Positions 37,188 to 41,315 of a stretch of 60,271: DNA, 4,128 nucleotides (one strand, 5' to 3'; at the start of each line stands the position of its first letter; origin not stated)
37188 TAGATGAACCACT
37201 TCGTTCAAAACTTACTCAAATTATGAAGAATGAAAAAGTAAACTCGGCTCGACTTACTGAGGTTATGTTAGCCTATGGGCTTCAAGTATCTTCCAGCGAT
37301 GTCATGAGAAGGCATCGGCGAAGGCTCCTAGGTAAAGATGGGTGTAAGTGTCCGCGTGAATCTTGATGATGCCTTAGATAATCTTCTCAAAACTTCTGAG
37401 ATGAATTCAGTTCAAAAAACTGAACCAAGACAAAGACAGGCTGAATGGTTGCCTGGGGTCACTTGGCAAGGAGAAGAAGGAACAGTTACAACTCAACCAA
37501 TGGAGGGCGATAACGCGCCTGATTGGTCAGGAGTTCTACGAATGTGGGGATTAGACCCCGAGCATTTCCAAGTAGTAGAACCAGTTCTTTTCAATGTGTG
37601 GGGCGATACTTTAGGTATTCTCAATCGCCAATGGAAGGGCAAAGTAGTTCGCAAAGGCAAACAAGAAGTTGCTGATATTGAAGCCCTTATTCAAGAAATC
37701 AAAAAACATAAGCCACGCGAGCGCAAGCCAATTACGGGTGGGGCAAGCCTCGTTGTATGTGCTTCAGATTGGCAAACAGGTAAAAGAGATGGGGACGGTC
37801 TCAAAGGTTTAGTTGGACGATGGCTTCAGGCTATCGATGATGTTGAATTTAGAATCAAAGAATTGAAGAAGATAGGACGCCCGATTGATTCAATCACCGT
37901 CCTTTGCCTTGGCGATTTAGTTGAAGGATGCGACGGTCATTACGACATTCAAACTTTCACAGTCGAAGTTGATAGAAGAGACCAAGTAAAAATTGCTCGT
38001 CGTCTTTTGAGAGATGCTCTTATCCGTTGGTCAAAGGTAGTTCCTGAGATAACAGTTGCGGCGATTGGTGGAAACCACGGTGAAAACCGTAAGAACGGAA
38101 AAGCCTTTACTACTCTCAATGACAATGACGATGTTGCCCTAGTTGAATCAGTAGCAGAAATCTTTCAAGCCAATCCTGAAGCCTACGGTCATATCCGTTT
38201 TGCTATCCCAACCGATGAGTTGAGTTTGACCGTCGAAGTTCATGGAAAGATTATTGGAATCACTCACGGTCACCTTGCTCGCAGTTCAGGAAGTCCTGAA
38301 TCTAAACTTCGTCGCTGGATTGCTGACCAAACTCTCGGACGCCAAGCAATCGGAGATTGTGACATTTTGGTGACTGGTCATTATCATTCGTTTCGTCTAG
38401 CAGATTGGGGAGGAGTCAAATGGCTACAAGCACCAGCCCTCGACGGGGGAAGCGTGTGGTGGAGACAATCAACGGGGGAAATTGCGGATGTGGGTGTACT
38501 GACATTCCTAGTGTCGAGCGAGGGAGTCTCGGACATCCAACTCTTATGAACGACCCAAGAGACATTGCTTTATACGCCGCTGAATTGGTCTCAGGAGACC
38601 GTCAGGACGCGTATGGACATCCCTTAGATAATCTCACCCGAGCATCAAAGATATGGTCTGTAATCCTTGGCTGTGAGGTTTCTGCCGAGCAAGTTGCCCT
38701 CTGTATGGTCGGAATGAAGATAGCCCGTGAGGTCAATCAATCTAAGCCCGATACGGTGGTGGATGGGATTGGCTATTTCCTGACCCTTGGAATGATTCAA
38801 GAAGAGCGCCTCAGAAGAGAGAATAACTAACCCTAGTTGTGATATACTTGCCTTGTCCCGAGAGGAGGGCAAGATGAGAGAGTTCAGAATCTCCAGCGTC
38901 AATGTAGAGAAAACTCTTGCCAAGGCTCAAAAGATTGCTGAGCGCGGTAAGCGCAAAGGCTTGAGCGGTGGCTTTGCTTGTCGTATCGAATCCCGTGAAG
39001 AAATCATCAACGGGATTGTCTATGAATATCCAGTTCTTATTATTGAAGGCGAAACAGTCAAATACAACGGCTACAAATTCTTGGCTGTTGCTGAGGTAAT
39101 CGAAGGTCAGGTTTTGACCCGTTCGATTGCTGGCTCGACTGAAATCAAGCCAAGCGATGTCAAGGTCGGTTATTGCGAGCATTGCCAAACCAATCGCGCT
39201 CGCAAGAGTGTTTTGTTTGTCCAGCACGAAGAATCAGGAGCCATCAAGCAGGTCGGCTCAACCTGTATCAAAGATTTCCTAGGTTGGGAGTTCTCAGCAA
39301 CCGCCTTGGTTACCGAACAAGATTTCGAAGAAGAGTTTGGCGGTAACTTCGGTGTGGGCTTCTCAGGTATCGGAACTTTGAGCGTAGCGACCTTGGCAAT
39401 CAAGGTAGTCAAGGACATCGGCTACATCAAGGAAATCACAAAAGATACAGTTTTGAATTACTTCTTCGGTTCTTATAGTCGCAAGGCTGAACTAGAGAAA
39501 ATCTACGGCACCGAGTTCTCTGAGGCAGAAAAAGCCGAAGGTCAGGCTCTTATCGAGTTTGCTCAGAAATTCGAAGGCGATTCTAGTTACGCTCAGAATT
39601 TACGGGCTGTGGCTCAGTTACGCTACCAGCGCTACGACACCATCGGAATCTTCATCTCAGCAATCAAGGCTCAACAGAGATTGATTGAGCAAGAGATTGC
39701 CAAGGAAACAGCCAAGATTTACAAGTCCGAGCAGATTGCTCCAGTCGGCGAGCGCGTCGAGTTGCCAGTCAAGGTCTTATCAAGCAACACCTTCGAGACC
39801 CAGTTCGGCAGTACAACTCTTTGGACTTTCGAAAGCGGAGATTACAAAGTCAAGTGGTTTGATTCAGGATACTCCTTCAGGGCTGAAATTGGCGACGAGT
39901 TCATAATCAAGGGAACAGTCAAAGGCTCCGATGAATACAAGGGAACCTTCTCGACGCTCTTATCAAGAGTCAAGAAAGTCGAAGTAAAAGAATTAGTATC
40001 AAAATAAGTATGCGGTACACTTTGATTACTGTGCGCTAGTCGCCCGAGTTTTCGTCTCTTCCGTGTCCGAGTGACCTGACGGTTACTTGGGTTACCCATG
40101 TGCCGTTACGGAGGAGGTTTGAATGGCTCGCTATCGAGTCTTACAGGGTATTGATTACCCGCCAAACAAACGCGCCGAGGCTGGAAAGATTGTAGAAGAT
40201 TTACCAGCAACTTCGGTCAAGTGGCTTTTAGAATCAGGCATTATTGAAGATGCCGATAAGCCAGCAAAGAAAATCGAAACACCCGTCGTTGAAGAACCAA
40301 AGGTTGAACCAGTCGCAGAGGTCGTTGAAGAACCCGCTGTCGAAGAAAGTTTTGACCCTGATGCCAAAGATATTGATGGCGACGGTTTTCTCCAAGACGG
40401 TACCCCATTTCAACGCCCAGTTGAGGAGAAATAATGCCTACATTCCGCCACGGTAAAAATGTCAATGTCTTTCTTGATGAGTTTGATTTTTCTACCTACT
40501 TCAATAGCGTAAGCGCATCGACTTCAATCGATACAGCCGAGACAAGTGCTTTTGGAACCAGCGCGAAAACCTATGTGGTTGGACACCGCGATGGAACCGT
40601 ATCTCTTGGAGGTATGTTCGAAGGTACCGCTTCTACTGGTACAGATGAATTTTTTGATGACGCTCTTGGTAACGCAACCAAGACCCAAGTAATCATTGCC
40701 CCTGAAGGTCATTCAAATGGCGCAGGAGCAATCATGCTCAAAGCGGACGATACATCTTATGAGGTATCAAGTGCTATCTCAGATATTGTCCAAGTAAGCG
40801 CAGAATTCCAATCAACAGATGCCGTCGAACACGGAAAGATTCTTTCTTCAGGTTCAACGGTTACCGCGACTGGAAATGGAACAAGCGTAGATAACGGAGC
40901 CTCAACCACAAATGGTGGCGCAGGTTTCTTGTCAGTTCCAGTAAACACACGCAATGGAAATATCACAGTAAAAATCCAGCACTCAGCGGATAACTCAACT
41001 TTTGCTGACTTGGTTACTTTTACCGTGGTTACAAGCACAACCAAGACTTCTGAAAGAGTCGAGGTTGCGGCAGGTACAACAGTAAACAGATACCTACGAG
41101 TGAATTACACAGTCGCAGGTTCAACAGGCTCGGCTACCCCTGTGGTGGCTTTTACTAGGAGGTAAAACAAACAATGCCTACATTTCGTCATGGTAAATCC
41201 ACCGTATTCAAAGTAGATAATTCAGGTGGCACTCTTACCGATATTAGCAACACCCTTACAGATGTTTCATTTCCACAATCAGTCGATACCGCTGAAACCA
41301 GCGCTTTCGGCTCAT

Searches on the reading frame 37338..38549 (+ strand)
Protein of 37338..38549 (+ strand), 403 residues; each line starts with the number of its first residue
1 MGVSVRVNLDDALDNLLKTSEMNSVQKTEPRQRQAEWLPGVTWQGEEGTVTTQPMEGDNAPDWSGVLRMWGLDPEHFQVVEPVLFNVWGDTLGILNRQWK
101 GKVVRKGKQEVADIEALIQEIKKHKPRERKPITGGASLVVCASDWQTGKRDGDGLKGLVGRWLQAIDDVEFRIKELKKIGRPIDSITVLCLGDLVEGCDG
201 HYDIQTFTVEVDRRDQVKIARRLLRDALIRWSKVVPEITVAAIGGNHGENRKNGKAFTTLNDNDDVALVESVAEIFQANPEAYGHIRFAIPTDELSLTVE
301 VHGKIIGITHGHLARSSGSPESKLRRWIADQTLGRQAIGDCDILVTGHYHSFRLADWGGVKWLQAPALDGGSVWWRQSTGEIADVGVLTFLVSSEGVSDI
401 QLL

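Call 24: search_protein_families(library=phrogs, proteins=[window:37338-38549:+], max_evalue=0.00001)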
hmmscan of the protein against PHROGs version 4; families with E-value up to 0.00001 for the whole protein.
window:37338-38549:+ (403 aa): 1 family
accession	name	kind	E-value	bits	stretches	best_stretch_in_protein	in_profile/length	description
phrog_284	-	DNA, RNA and nucleotide metabolism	5.3e-66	224.2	1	54-397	31-385/398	exonuclease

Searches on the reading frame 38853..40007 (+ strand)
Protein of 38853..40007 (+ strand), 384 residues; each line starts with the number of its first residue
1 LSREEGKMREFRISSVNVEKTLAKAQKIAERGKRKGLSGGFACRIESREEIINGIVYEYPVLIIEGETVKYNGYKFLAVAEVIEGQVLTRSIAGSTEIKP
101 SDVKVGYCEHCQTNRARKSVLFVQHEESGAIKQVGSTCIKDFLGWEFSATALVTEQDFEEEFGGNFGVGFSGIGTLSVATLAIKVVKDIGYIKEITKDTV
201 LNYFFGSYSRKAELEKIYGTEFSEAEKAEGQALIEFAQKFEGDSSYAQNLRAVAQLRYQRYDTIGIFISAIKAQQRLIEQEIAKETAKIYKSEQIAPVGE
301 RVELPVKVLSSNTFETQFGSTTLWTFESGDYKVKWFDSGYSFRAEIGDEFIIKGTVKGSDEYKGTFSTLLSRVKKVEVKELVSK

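Call 24: search_protein_families(library=phrogs, proteins=[window:38853-40007:+], max_evalue=0.00001)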
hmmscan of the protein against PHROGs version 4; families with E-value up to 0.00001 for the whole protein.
window:38853-40007:+ (384 aa): 3 families
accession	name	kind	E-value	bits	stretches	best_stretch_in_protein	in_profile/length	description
phrog_2319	-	unknown function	1.4e-41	144.1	1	11-375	6-396/399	-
phrog_3628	-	unknown function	1.1e-07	32.3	1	280-376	161-256/257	-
phrog_4095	-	unknown function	2.1e-06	28.5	1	293-380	134-229/234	-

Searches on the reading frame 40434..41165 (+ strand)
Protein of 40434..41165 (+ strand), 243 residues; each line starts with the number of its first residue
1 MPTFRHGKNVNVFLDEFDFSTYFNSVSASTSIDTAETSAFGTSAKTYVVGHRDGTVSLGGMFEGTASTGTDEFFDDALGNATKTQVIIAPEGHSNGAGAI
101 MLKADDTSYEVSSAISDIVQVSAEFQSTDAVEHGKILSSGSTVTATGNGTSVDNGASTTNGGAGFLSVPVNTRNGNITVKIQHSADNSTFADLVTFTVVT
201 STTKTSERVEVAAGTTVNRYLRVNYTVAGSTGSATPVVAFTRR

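Call 24: search_protein_families(library=phrogs, proteins=[window:40434-41165:+], max_evalue=0.00001)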
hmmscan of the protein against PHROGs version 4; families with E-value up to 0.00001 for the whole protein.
window:40434-41165:+ (243 aa): 4 families
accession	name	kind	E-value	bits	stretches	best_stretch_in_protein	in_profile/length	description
phrog_9522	-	tail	1.2e-75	255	1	1-243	1-241/241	major tail protein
phrog_10528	-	tail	2.4e-22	80.5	1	1-132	1-138/142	major tail protein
phrog_5707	-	unknown function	1.3e-06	29.3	1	140-239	17-123/134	-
phrog_427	-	unknown function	2.9e-06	28.3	1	137-240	9-127/142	-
